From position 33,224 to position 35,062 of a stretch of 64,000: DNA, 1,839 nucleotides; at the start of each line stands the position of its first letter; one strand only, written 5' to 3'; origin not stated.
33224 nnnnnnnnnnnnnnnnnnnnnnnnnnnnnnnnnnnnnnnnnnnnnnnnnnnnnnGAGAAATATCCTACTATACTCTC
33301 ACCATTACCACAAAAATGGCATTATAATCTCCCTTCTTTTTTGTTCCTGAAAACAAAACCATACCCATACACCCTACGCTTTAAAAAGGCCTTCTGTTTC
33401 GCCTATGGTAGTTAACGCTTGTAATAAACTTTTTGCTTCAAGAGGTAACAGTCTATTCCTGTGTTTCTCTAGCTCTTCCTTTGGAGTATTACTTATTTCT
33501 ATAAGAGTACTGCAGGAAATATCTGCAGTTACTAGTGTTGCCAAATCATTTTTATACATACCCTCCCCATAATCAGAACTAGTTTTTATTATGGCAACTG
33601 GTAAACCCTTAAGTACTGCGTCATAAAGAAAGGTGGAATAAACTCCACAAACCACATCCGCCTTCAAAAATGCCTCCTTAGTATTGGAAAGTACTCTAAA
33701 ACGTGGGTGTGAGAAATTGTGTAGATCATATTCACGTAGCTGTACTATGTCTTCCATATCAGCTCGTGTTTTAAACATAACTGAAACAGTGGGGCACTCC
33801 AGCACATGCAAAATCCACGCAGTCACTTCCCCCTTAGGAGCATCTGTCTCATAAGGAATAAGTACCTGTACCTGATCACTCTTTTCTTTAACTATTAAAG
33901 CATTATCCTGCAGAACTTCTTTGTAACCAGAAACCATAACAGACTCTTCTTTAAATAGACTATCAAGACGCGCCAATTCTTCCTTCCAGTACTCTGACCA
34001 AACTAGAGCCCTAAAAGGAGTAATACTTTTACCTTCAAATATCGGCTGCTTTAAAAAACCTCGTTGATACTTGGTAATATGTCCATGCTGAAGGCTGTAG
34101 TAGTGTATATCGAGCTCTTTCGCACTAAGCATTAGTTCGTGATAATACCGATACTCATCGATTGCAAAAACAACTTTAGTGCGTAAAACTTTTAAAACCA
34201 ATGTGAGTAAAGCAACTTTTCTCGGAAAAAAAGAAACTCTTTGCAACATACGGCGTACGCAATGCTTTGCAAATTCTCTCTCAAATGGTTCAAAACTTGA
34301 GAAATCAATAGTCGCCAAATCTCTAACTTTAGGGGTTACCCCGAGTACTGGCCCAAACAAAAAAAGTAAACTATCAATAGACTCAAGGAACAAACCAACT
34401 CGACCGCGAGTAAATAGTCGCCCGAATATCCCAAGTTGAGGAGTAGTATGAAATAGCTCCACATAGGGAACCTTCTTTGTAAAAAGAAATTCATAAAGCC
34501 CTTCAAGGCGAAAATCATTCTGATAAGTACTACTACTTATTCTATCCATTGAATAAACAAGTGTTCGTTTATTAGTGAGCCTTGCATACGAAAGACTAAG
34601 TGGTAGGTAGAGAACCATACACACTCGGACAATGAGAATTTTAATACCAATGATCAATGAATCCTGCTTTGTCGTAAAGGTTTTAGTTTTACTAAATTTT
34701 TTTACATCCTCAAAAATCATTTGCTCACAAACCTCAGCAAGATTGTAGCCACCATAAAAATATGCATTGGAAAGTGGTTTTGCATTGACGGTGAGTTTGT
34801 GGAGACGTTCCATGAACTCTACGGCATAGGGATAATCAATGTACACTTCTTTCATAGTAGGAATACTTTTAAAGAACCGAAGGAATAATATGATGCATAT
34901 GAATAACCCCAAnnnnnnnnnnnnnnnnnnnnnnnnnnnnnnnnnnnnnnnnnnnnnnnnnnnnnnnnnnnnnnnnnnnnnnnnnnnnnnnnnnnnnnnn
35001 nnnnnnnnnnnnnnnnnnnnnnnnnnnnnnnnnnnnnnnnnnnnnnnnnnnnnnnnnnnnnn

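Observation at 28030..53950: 26-kb surface-glycan locus with an unusual density of SAM-methyltransferases (6), GT4 transferases (6), two Fe/2OG dioxygenases, AsnB, KpsF and a TagF-like transferase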

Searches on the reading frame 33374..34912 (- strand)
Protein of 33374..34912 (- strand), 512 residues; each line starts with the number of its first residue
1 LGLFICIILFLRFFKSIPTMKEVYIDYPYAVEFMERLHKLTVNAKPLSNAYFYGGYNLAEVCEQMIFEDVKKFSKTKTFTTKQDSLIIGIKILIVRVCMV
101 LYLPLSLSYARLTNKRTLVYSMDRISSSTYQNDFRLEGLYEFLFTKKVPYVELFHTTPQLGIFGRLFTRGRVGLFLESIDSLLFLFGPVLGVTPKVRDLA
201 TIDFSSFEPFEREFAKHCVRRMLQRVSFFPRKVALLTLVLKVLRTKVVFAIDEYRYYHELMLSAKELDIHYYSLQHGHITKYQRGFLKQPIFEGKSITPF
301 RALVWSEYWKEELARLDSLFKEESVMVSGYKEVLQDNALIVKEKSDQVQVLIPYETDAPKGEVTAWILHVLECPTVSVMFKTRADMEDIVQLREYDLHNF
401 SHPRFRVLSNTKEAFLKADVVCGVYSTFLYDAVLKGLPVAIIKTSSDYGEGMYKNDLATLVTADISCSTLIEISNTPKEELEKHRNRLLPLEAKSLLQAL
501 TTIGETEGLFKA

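Call 3: search_protein_families(library=pfam, proteins=[window:33374-34912:-], max_evalue=0.01)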
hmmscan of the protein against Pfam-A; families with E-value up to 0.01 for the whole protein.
window:33374-34912:- (512 aa): 0 families

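Call 9: search_protein_families(library=ncbifam, proteins=[window:33374-34912:-], max_evalue=0.01)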
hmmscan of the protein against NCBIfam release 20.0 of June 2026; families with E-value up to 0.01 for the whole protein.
window:33374-34912:- (512 aa): 0 families

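Call 14: search_solved_structures(query=window:33374-34912:-, max_evalue=1)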
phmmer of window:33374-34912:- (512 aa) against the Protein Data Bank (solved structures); distinct sequences matched with E-value up to 1: 0.

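Call 18: find_homologous_proteins(query=window:33374-34855:-, max_evalue=0.001)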
Query window:33374-34855:- (493 aa): 35 proteins with E <= 0.001 among 8000 candidates.
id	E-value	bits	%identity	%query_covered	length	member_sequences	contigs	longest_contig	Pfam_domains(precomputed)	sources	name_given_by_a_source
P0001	1.2e-257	873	100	79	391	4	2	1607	-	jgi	jgi:hypothetical protein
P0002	1.4e-106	375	41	98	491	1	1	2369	-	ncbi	-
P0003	1.2e-96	343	39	98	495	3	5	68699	-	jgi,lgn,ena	-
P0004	2.0e-92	329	37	99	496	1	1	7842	-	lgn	-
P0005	4.8e-90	321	36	94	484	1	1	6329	-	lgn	-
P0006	1.2e-85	306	37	99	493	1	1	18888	-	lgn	-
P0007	1.8e-85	306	36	94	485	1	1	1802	-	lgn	-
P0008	1.4e-84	303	36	97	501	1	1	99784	-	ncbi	-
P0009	4.0e-84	301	36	97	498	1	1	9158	-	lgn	-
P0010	4.9e-84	301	34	98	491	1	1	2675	-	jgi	-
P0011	2.8e-83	298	36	94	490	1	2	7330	-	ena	-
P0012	4.3e-82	295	35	94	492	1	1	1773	-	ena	-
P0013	5.1e-82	294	35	99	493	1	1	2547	-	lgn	-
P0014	1.3e-79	286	34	97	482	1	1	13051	-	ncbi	-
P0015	6.8e-78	281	34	97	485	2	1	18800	-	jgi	jgi:hypothetical protein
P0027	6.9e-60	221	31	94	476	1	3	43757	-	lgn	-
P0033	2.7e-48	183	31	86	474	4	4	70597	-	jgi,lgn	jgi:hypothetical protein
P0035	4.6e-46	176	30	89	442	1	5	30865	-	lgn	-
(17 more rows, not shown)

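Call 20: find_encoding_contigs(protein=P0008, flank=10000, max_places=2)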
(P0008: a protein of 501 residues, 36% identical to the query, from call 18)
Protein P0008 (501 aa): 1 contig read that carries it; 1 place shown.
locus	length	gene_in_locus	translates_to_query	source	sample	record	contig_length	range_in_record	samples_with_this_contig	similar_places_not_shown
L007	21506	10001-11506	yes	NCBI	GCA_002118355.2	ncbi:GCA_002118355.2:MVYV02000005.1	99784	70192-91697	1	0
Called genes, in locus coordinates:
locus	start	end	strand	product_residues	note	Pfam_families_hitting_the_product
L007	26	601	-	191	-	-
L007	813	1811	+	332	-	PF01370:Epimerase, PF04321:RmlD_sub_bind (weak), PF16363:GDP_Man_Dehyd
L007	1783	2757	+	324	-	PF04321:RmlD_sub_bind, PF01370:Epimerase, PF16363:GDP_Man_Dehyd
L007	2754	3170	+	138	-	PF19662:DUF6165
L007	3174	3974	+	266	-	PF00459:Inositol_P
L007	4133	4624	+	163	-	-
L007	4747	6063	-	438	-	PF13489:Methyltransf_23, PF08484:Methyltransf_14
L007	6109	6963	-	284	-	PF01501:Glyco_transf_8 (weak)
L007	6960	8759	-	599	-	PF13522:GATase_6, PF13537:GATase_7, PF00733:Asn_synthase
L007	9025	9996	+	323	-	PF01380:SIS, PF00571:CBS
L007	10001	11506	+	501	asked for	-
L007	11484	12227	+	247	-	PF13489:Methyltransf_23, PF07021:MetW, PF08242:Methyltransf_12 (weak)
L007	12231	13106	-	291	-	-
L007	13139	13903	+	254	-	PF05050:Methyltransf_21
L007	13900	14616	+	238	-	PF13640:2OG-FeII_Oxy_3 (weak)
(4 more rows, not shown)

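Call 21: find_encoding_contigs(protein=P0033, flank=10000, max_places=2)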
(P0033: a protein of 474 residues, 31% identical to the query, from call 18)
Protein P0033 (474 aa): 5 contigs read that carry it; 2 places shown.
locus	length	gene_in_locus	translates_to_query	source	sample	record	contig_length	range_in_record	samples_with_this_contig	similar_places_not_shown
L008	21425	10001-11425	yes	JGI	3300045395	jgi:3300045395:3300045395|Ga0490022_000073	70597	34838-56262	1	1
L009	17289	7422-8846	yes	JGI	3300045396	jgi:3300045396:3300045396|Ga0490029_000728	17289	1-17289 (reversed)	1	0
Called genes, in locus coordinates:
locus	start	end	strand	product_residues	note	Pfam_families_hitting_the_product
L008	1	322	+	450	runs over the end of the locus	PF02511:Thy1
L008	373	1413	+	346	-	PF13692:Glyco_trans_1_4 (weak)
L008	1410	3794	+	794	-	PF13439:Glyco_transf_4 (faint), PF13579:Glyco_trans_4_4, PF20706:GT4-conflict (faint), PF00534:Glycos_transf_1, PF13692:Glyco_trans_1_4, PF00534:Glycos_transf_1 (weak), PF13692:Glyco_trans_1_4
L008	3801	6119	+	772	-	PF13439:Glyco_transf_4 (weak), PF13579:Glyco_trans_4_4 (weak), PF00534:Glycos_transf_1, PF13692:Glyco_trans_1_4, PF13524:Glyco_trans_1_2, PF20706:GT4-conflict (weak), PF00534:Glycos_transf_1, PF13692:Glyco_trans_1_4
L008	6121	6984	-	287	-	-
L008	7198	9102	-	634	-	PF13522:GATase_6, PF13537:GATase_7, PF00733:Asn_synthase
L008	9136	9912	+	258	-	PF01128:IspD (faint), PF02348:CTP_transf_3, PF12804:NTP_transf_3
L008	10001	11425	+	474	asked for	-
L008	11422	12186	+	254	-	PF13489:Methyltransf_23, PF05175:MTS (weak), PF07021:MetW, PF13649:Methyltransf_25, PF13847:Methyltransf_31, PF08241:Methyltransf_11, PF08242:Methyltransf_12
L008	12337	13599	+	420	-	PF00814:TsaD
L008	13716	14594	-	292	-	-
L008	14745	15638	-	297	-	-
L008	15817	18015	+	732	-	PF00133:tRNA-synt_1, PF09334:tRNA-synt_1g, PF00133:tRNA-synt_1, PF08264:Anticodon_1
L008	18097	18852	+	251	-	PF13367:PrsW-protease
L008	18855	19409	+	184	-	PF00011:HSP20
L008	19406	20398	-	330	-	PF01743:PolyA_pol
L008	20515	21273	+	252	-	-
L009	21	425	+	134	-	-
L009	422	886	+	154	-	PF01790:LGT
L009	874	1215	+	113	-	-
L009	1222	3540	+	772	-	PF13439:Glyco_transf_4 (weak), PF13579:Glyco_trans_4_4 (weak), PF00534:Glycos_transf_1, PF13692:Glyco_trans_1_4, PF13524:Glyco_trans_1_2, PF20706:GT4-conflict (weak), PF00534:Glycos_transf_1, PF13692:Glyco_trans_1_4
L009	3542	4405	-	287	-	-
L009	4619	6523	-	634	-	PF13522:GATase_6, PF13537:GATase_7, PF00733:Asn_synthase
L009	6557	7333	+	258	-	PF01128:IspD (faint), PF02348:CTP_transf_3, PF12804:NTP_transf_3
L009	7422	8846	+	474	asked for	-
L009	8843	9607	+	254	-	PF13489:Methyltransf_23, PF05175:MTS (weak), PF07021:MetW, PF13649:Methyltransf_25, PF13847:Methyltransf_31, PF08241:Methyltransf_11, PF08242:Methyltransf_12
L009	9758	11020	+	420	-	PF00814:TsaD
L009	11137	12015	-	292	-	-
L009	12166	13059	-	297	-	-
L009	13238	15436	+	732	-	PF00133:tRNA-synt_1, PF09334:tRNA-synt_1g, PF00133:tRNA-synt_1, PF08264:Anticodon_1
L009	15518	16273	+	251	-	PF13367:PrsW-protease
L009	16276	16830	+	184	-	PF00011:HSP20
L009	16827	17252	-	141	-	-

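Call 27: find_related_loci(query=A1, collection=genome_contigs, flank=10000)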
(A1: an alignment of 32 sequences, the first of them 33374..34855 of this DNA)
Query A1 (493 aa) in genome_contigs; peptide patterns used: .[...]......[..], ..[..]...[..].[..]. (x = any residue, [..] = any of these).
72 stretches matched a pattern; 33 encode a relative of the query (tblastn E <= 1e-3); 33 distinct loci.
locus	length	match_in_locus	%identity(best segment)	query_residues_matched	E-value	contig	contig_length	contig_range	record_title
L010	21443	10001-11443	34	7-489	2e-88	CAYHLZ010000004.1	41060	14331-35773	MAG TPA_asm: uncultured Candidatus Saccharibacteria bacterium isolate ERP119705_co13_60 genome assembly, contig: NODE_11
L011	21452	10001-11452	34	1-484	6e-86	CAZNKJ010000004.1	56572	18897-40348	MAG TPA_asm: uncultured Candidatus Saccharibacteria bacterium isolate SRP128015_co3_155 genome assembly, contig: NODE_32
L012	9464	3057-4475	34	6-486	3e-84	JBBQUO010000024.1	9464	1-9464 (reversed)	MAG: Candidatus Paceibacteria bacterium isolate Co_metawrap_1931 Cmw_1931_k141_26151634_length_9464_cov_9.0000, whole ge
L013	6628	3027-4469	34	9-484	1e-81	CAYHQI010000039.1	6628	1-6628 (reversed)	MAG TPA_asm: uncultured Candidatus Saccharibacteria bacterium isolate ERP119705_co15_11 genome assembly, contig: NODE_14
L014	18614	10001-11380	35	6-461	2e-80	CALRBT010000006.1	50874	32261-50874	MAG: Parcubacteria group bacterium isolate AH-24oct19-52 genome assembly, contig: AH-24oct19-C1247, whole genome shotgun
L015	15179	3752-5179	35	7-490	5e-80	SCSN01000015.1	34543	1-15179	MAG: Patescibacteria group bacterium isolate FW215_bin.14 FW215_bin.14-122806, whole genome shotgun sequence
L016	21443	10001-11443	33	1-484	4e-79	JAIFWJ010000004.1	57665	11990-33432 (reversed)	MAG: Candidatus Parcubacteria bacterium isolate viral-cat_44_14 PAFVLPS_2018_scaffold_1528, whole genome shotgun sequenc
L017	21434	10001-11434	35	3-484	1e-78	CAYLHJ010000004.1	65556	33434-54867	MAG TPA_asm: uncultured Candidatus Saccharibacteria bacterium isolate SRP287051_co2_172 genome assembly, contig: NODE_98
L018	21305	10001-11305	35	6-439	4e-73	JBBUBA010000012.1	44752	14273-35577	MAG: Patescibacteria group bacterium isolate H41-bin150_1 H41_bin150_1_000000000012, whole genome shotgun sequence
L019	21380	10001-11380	32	5-484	3e-71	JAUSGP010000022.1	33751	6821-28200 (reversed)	MAG: bacterium isolate E14_metabat.bin.13 E14_k141_1738673, whole genome shotgun sequence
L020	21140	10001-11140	37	99-474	2e-69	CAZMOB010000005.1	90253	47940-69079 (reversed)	MAG TPA_asm: uncultured Gammaproteobacteria bacterium isolate SRP296810_co1_58 genome assembly, contig: NODE_218_length_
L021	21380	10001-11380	33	11-481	2e-69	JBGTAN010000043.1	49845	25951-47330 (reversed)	MAG: Bdellovibrionota bacterium isolate JTS-AC74 k141_3710025, whole genome shotgun sequence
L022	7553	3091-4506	29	7-472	7e-68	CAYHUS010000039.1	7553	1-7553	MAG TPA_asm: uncultured Candidatus Saccharibacteria bacterium isolate ERP119705_co17_43 genome assembly, contig: NODE_15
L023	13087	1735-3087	33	28-477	3e-66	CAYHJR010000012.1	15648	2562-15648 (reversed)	MAG TPA_asm: uncultured Candidatus Saccharibacteria bacterium isolate ERP119705_co13_491 genome assembly, contig: NODE_4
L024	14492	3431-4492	35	91-444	3e-62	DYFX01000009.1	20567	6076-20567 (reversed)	MAG TPA_asm: Candidatus Paceibacter sp. isolate BE2011_4_66_9 Afr_mines_BE2011_766_length_20567_cov_3_336681, whole geno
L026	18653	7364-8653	30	11-444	3e-61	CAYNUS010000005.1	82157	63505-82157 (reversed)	MAG TPA_asm: uncultured Gammaproteobacteria bacterium isolate SRP239054_co1_192 genome assembly, contig: NODE_170_length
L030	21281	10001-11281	31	7-439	3e-59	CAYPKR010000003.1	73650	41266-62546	MAG TPA_asm: uncultured Candidatus Saccharibacteria bacterium isolate SRP278252_co2_120 genome assembly, contig: NODE_53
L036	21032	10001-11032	35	99-442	1e-48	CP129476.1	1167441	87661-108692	MAG: Patescibacteria group bacterium isolate cMAG.20 chromosome, complete genome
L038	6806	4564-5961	29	11-487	2e-46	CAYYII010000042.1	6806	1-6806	MAG TPA_asm: uncultured Gammaproteobacteria bacterium isolate SRP219642_co6_407 genome assembly, contig: NODE_11505_leng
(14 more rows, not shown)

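Call 28: predict_structure(alignment_id=A1)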
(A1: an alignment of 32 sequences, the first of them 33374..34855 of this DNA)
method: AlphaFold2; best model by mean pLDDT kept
length: 493 residues; sequences in the alignment: 32
mean_pLDDT: 93.1   pTM: 0.91
mean pLDDT of the five models: 93.1, 92.6, 92.6, 91.3, 90.9
residues with pLDDT >= 90: 413; 70-90: 71; 50-70: 7; < 50: 2
segments of 3 or more residues with pLDDT < 50: none
pLDDT, mean of each block of 10 residues (from residue 1): 76 97 96 97 95 93 89 92 96 97 92 93 96 93 92 94 89 87 97 97 95 97 98 89 98 93 90 96 95 95 96 71 86 94 96 97 94 95 96 94 93 95 93 94 96 96 94 88 97 73
secondary structure, 60 per line:
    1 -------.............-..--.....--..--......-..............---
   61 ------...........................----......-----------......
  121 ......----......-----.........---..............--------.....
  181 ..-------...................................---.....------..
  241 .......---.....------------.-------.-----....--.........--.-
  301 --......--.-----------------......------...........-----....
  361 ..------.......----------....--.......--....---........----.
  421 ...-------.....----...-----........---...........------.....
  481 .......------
elements in order: H8-20 H39-42 H44-57 H67-93 E98-103 H115-126 E131-136 H142-150 E154-156 H157-167 H176-182 H190-224 E228-232 H239-247 E251-255 E282-285 H288-296 E306-308 E329-334 H341-351 E357-362 H369-375 E386-389 H392-398 E401-404 H408-415 E420-423 H431-435 E440-442 H448-455 H459-469 H477-487

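Call 34: fold_search(model_id=the predicted structure, library=pdb)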
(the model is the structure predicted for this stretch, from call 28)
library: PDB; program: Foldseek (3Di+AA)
matches with E <= 10: 1711; with E <= 0.001: 301
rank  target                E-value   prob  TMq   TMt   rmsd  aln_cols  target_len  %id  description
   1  1v4v_A                7.8e-10  1.00  0.43  0.53   8.1       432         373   12  Crystal Structure Of UDP-N-Acetylglucosamine 2-Epimerase From Thermus Thermophilus HB8 (released 2003-12-02)
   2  5enz_B                8.2e-10  1.00  0.41  0.52   8.5       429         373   10  S. aureus MnaA-UDP co-structure (released 2016-04-27)
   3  3ot5_A                1.7e-09  1.00  0.43  0.54   8.3       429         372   12  2.2 Angstrom Resolution Crystal Structure of putative UDP-N-acetylglucosamine 2-epimerase from Listeria monocytogenes (released 2010-09-22)
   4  6j32_C                1.9e-09  1.00  0.44  0.55   7.8       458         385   10  Crystal Structure Analysis of the Glycotransferase of kitacinnamycin (released 2020-01-15)
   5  3ot5_C                3.1e-09  1.00  0.43  0.53   7.8       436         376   10  2.2 Angstrom Resolution Crystal Structure of putative UDP-N-acetylglucosamine 2-epimerase from Listeria monocytogenes (released 2010-09-22)
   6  3d0r_A                3.7e-09  1.00  0.42  0.53  10.3       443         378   11  Crystal structure of calG3 from Micromonospora echinospora determined in space group P2(1) (released 2008-06-24)
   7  8ahe_A                4.1e-09  1.00  0.45  0.57   8.4       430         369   12  PAC-FragmentDEL: Photoactivated covalent capture of DNA encoded fragments for hit discovery (released 2022-09-14)
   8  4fkz_B                5.2e-09  1.00  0.41  0.51   8.8       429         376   12  Crystal structure of Bacillus subtilis UDP-GlcNAc 2-epimerase in complex with UDP-GlcNAc and UDP (released 2013-05-08)
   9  3ot5_B                6.8e-09  1.00  0.43  0.53   7.8       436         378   11  2.2 Angstrom Resolution Crystal Structure of putative UDP-N-acetylglucosamine 2-epimerase from Listeria monocytogenes (released 2010-09-22)
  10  3beo_A                6.8e-09  1.00  0.40  0.50   8.9       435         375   13  A Structural Basis for the allosteric regulation of non-hydrolyzing UDP-GlcNAc 2-epimerases (released 2008-02-19)
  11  3ot5_D                8.3e-09  1.00  0.42  0.52   8.2       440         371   11  2.2 Angstrom Resolution Crystal Structure of putative UDP-N-acetylglucosamine 2-epimerase from Listeria monocytogenes (released 2010-09-22)
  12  7xx4_B                8.3e-09  1.00  0.45  0.54   9.3       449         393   12  designed glycosyltransferase (released 2023-06-14)
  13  3otg                  8.8e-09  1.00  0.45  0.54   8.8       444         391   13  Crystal Structure of CalG1, Calicheamicin Glycostyltransferase, TDP bound form (released 2010-12-15)
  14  9cm8_A                1.0e-08  1.00  0.42  0.53   8.1       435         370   12  UDP-GlcNAc 2-epimerase MnaA of Paenibacillus alvei (released 2024-10-02)
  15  6vlc_B                1.1e-08  1.00  0.43  0.55   7.2       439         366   13  Crystal structure of UDP-GlcNAc 2-epimerase from Neisseria meningitidis bound to UDP-GlcNAc (released 2020-11-11)
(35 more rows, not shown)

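Call 40: search_solved_structures(query=A1, max_evalue=10)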
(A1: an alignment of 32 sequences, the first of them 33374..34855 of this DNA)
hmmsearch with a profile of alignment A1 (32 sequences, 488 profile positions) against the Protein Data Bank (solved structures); distinct sequences matched with E-value up to 10: 2.
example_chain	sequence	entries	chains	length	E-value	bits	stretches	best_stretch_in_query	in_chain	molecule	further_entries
6olj_C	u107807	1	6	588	1.5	10.3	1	178-244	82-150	Type IV pilus biogenesis ATPase PilB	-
5tsg_B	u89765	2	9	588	1.5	10.3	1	178-244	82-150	Type IV pilus biogenesis ATPase PilB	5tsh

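Call 50: search_protein_representatives(alignment_id=A1)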
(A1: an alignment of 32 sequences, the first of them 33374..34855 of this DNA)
Query: 32 sequences, 488 profile positions. Proteins with E-value up to 0.001 (for the whole library): 2459; up to 1e-10: 829; up to 1e-30: 401. The best 150 are listed.
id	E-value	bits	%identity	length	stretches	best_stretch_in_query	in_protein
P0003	5.9e-192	654.9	-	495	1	2-483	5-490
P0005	1.8e-182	623.6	-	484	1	1-484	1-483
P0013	1.6e-180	617.2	-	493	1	1-486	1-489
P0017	2.7e-177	606.5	-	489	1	2-485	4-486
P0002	3.7e-175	599.5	-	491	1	1-485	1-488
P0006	5.9e-175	598.8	-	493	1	2-484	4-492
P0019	5.3e-174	595.7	-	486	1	2-483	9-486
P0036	8.4e-172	588.4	-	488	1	1-484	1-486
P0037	6.2e-170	582.2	-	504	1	1-485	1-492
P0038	7.5e-169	578.7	-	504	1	2-484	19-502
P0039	8.9e-169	578.4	-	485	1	2-486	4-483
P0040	4.5e-168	576.1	-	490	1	1-486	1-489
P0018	2.7e-167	573.5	-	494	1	2-485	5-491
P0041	1.8e-166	570.8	-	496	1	3-483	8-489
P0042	3.1e-166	570.0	-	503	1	5-486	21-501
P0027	2.7e-149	514.2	-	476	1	1-483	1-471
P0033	2.2e-140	484.8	-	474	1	16-483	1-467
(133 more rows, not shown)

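Call 58: search_protein_families(library=pfam, max_evalue=10, proteins=[window:33374-34855:-])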
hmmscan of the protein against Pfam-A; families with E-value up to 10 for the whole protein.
window:33374-34855:- (493 aa): 0 families

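Call 75: find_encoding_contigs(protein=P0003, flank=7000, max_places=1)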
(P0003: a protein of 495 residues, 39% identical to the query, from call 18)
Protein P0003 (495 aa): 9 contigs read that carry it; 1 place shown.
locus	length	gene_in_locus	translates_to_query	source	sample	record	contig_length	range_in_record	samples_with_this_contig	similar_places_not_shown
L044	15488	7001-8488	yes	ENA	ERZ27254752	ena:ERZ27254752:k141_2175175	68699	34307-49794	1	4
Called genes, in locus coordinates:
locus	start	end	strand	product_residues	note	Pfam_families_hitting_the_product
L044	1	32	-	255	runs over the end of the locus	-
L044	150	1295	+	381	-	PF01075:Glyco_transf_9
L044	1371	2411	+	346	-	PF01370:Epimerase, PF04321:RmlD_sub_bind, PF16363:GDP_Man_Dehyd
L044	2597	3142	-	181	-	-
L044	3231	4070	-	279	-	-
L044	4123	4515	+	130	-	PF19662:DUF6165 (weak)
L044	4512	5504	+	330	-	PF01370:Epimerase, PF04321:RmlD_sub_bind (weak), PF16363:GDP_Man_Dehyd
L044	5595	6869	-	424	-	PF08421:Methyltransf_13 (weak), PF13489:Methyltransf_23, PF08484:Methyltransf_14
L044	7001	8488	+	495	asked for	-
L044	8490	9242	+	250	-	PF13489:Methyltransf_23, PF07021:MetW, PF08241:Methyltransf_11 (weak), PF08242:Methyltransf_12 (weak), PF13649:Methyltransf_25 (faint)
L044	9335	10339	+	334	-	PF13489:Methyltransf_23, PF13847:Methyltransf_31, PF08241:Methyltransf_11, PF08242:Methyltransf_12, PF13649:Methyltransf_25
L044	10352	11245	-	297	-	PF05721:PhyH (faint)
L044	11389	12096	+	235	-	PF05050:Methyltransf_21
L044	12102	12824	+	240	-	PF13640:2OG-FeII_Oxy_3 (weak)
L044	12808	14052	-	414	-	PF01943:Polysacc_synt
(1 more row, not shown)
